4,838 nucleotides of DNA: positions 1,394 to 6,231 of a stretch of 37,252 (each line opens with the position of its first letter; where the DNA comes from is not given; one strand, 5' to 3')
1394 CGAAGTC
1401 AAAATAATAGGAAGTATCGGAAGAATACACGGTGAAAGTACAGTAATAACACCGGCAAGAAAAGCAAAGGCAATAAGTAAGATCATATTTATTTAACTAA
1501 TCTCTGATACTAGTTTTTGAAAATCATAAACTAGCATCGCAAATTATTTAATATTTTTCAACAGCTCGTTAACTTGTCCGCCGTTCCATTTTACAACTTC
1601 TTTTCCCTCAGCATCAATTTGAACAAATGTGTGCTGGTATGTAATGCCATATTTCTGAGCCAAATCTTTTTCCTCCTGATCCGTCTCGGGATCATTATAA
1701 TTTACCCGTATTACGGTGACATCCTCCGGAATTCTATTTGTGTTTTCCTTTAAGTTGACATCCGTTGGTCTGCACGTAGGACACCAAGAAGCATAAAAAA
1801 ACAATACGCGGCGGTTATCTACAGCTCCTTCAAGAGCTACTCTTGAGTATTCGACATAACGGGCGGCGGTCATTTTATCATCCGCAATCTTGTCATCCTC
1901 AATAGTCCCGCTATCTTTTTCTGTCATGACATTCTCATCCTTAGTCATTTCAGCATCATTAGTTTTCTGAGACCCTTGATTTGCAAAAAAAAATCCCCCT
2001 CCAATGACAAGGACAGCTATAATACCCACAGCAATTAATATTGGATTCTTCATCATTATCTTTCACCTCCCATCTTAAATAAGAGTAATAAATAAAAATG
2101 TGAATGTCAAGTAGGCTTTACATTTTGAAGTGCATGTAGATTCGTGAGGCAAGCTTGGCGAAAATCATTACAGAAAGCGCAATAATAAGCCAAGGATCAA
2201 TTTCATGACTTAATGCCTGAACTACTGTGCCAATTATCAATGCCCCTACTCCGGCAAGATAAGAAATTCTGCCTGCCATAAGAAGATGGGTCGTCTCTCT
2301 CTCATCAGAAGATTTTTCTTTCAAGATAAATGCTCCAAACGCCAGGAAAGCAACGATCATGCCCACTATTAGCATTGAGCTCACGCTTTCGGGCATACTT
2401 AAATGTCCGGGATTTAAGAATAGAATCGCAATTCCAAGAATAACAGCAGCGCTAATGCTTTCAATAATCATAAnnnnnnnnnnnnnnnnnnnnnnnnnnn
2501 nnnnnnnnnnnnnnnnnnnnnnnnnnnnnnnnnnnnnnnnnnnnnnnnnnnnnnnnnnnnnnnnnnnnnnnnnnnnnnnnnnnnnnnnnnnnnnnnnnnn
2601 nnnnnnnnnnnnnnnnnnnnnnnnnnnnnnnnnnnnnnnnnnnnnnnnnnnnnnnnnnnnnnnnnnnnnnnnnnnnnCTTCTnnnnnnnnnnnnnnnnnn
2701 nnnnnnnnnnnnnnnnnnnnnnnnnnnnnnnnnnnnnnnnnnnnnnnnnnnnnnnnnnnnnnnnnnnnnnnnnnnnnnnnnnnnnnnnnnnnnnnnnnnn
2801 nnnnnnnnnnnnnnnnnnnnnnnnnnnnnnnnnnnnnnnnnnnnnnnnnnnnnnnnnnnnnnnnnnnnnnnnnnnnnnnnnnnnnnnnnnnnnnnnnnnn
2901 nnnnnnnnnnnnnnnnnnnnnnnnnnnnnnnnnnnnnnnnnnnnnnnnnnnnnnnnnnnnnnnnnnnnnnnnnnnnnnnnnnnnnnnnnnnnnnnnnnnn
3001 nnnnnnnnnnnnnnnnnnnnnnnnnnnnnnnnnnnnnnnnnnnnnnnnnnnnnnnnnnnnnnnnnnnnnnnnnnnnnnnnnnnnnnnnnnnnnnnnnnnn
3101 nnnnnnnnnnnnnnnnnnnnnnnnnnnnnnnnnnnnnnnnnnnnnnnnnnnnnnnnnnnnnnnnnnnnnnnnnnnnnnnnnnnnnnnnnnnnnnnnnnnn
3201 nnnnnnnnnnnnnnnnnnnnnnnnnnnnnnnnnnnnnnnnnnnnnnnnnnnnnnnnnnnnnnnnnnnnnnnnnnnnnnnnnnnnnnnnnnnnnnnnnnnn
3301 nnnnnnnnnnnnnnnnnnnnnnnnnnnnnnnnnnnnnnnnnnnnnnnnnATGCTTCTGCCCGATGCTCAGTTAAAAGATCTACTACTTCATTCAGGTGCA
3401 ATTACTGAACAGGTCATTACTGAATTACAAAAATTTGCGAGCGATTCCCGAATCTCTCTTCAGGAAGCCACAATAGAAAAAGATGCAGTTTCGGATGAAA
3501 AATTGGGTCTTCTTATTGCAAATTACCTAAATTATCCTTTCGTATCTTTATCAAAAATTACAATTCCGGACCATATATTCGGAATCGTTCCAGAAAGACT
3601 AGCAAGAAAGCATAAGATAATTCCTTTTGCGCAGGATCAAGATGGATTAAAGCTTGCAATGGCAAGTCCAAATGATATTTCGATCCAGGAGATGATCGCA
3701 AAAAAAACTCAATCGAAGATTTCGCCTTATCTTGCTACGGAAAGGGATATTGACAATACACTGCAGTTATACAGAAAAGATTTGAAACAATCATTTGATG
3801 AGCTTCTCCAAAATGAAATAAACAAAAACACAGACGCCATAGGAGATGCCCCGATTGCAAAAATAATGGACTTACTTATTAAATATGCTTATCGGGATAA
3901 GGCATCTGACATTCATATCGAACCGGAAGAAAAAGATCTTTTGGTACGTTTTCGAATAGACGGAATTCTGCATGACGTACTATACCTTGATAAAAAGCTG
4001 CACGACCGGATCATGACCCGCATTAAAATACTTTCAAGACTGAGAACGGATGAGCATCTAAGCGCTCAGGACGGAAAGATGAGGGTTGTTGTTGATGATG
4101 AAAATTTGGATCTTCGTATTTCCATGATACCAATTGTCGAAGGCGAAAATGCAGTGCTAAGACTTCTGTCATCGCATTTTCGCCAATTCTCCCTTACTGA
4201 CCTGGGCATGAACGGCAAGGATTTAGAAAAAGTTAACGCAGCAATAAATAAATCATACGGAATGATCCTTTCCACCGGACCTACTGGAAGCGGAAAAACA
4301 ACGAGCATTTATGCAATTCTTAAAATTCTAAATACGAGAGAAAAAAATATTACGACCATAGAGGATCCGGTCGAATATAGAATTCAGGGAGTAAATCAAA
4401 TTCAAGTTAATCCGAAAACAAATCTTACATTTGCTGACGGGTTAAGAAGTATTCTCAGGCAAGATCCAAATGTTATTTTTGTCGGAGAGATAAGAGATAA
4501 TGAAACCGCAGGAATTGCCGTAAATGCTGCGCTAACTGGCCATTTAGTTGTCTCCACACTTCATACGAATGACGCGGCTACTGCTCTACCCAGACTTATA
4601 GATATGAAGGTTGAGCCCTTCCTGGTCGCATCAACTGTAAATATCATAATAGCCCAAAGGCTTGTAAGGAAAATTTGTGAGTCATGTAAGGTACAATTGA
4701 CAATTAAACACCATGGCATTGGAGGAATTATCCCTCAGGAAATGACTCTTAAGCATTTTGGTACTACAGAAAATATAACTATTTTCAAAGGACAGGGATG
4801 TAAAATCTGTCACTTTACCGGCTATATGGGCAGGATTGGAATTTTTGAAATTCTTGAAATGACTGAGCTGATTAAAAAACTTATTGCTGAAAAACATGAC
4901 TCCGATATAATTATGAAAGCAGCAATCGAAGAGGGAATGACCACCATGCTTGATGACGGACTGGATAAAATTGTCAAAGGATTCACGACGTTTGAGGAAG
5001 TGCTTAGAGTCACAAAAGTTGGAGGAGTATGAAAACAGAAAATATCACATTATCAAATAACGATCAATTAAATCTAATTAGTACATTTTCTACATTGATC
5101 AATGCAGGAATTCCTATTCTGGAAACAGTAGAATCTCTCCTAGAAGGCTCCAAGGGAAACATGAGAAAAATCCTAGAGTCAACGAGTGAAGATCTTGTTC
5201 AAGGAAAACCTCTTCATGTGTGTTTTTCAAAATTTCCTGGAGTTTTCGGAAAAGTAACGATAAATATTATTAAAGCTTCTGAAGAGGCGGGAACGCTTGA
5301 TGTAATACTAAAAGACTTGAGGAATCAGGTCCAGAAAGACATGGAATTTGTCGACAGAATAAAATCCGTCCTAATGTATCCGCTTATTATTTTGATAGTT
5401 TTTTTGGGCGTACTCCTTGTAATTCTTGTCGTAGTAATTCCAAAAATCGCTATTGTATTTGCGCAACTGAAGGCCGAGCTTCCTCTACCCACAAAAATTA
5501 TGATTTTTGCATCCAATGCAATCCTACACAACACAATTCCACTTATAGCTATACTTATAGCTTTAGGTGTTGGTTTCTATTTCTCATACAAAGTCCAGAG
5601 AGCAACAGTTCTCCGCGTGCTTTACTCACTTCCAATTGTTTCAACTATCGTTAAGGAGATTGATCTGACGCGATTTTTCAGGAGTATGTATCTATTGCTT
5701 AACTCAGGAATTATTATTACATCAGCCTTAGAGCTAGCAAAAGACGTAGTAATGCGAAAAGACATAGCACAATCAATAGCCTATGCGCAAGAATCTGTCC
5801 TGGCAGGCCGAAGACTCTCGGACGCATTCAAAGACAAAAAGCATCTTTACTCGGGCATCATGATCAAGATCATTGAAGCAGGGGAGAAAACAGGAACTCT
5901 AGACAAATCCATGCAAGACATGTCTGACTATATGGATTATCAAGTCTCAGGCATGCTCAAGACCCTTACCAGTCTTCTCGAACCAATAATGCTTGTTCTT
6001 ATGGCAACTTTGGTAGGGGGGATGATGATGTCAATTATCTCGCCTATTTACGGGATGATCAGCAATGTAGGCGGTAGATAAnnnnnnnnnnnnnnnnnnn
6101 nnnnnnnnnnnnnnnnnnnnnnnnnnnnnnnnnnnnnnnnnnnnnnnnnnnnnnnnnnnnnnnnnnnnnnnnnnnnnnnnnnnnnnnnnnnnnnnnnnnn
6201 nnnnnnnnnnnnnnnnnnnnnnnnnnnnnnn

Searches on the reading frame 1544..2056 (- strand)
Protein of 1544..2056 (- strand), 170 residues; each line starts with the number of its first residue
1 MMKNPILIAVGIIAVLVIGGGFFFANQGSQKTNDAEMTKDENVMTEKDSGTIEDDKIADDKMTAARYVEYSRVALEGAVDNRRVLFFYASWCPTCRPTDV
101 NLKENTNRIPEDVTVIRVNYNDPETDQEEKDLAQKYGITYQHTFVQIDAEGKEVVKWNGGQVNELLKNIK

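Call 51: search_protein_families(library=pfam, proteins=[window:1544-2056:-], max_evalue=0.01)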
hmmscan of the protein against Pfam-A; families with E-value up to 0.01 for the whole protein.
window:1544-2056:- (170 aa): 6 families
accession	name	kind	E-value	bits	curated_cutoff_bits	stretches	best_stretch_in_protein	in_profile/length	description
PF00085.26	Thioredoxin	-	6.3e-08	33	23.5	1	82-169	20-101/103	Thioredoxin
PF13098.12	Thioredoxin_2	-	8.1e-07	29.8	27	1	84-163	9-96/104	Thioredoxin-like domain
PF08534.16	Redoxin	-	2.8e-06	27.6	26.6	1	69-140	17-88/148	Redoxin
PF00578.27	AhpC-TSA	-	4.4e-06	27.1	26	1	71-141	16-85/124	AhpC/TSA family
PF13905.12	Thioredoxin_8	-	0.0013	19.5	27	0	84-136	5-57/94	Thioredoxin-like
PF06110.17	TXD17-like_Trx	-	0.0052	16.9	23.1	1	90-128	36-74/119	Thioredoxin domain-containing protein 17-like, thioredoxin domain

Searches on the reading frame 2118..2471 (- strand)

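Call 51: search_protein_families(library=pfam, proteins=[window:2118-2471:-], max_evalue=0.01)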
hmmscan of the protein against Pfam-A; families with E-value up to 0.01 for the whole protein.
window:2118-2471:- (117 aa): 2 families
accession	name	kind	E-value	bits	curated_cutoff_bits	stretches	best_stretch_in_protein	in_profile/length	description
PF19554.4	DUF6077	-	0.0057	15.9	27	0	33-105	7-82/354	Family of unknown function (DUF6077)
PF05421.16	DUF751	-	0.0067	17.5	27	0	9-51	14-56/60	Protein of unknown function (DUF751)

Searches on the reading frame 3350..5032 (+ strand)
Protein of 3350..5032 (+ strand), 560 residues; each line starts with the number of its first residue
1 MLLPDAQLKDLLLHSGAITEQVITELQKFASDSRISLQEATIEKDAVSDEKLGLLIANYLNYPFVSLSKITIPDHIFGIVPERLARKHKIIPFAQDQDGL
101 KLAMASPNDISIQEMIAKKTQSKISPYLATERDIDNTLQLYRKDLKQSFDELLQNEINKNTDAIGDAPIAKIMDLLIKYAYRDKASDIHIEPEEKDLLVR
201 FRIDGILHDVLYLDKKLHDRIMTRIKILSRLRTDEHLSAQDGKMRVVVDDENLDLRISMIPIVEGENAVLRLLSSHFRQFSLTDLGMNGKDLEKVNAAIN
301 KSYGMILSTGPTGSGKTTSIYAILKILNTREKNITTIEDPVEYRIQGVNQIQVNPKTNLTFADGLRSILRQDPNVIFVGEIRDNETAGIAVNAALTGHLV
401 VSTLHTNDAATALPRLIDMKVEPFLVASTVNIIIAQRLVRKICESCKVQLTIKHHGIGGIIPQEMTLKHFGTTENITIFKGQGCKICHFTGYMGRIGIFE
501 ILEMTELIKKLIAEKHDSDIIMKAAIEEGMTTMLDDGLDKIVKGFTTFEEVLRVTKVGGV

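Call 6: search_protein_families(library=pfam, proteins=[window:3350-5032:+])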
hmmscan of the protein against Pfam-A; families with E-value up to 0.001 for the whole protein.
window:3350-5032:+ (560 aa): 2 families
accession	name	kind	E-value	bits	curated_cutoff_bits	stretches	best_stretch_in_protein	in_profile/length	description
PF00437.27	T2SSE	-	7e-126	420.2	24.9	1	165-553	4-370/370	Type II/IV secretion system protein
PF05157.20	MshEN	-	1.8e-17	63.6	23.1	1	60-144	1-86/90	MshEN domain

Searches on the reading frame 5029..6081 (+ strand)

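Call 51: search_protein_families(library=pfam, proteins=[window:5029-6081:+], max_evalue=0.01)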
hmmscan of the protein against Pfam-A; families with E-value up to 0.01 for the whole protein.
window:5029-6081:+ (350 aa): 1 family
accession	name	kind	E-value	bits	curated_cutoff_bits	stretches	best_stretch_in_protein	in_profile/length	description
PF00482.28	T2SSF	-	1.2e-42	145.3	25.2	2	17-138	2-125/125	Type II secretion system (T2SS), protein F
